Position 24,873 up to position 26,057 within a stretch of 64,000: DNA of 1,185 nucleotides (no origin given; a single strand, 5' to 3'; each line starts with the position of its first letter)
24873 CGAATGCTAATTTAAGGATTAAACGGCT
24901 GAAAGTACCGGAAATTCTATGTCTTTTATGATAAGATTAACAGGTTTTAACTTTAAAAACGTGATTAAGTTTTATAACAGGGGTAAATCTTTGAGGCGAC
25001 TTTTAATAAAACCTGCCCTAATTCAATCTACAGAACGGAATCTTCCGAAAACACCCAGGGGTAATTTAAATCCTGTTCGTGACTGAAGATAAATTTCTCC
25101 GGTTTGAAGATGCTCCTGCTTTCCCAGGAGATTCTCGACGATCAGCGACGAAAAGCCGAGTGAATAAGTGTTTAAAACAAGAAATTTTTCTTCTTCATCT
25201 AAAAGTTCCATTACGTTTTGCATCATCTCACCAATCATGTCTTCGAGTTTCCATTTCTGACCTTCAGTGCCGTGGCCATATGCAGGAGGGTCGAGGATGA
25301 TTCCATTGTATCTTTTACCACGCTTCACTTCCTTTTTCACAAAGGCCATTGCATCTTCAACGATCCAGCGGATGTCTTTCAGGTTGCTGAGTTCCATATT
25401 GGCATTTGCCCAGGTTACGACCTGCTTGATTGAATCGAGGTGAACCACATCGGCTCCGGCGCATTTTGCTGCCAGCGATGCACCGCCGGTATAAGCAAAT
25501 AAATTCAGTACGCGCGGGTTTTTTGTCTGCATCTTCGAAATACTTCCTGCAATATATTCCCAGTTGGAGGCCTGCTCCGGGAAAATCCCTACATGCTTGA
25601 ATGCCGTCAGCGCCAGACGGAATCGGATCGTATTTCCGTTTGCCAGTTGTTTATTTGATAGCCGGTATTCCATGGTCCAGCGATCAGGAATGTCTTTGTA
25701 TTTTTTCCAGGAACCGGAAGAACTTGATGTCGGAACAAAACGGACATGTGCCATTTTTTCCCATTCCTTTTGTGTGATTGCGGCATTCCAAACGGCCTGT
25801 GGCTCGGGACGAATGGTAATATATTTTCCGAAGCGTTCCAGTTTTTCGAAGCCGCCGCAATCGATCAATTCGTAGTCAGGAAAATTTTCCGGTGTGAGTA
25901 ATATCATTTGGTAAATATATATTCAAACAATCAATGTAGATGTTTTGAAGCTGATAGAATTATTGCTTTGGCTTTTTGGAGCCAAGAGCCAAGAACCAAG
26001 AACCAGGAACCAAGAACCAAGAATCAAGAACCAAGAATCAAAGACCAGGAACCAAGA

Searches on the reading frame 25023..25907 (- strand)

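Call 59: search_protein_families(library=pfam, proteins=[window:25023-25907:-], max_evalue=0.0001)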
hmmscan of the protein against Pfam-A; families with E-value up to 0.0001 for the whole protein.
window:25023-25907:- (294 aa): 2 families
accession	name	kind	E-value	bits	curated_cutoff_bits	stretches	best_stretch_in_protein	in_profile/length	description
PF10672.15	Methyltrans_SAM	-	5.4e-11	42.7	27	1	85-214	84-210/286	S-adenosylmethionine-dependent methyltransferase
PF03602.21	Cons_hypoth95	-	8.6e-07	29.2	24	1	127-208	39-122/182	Conserved hypothetical protein 95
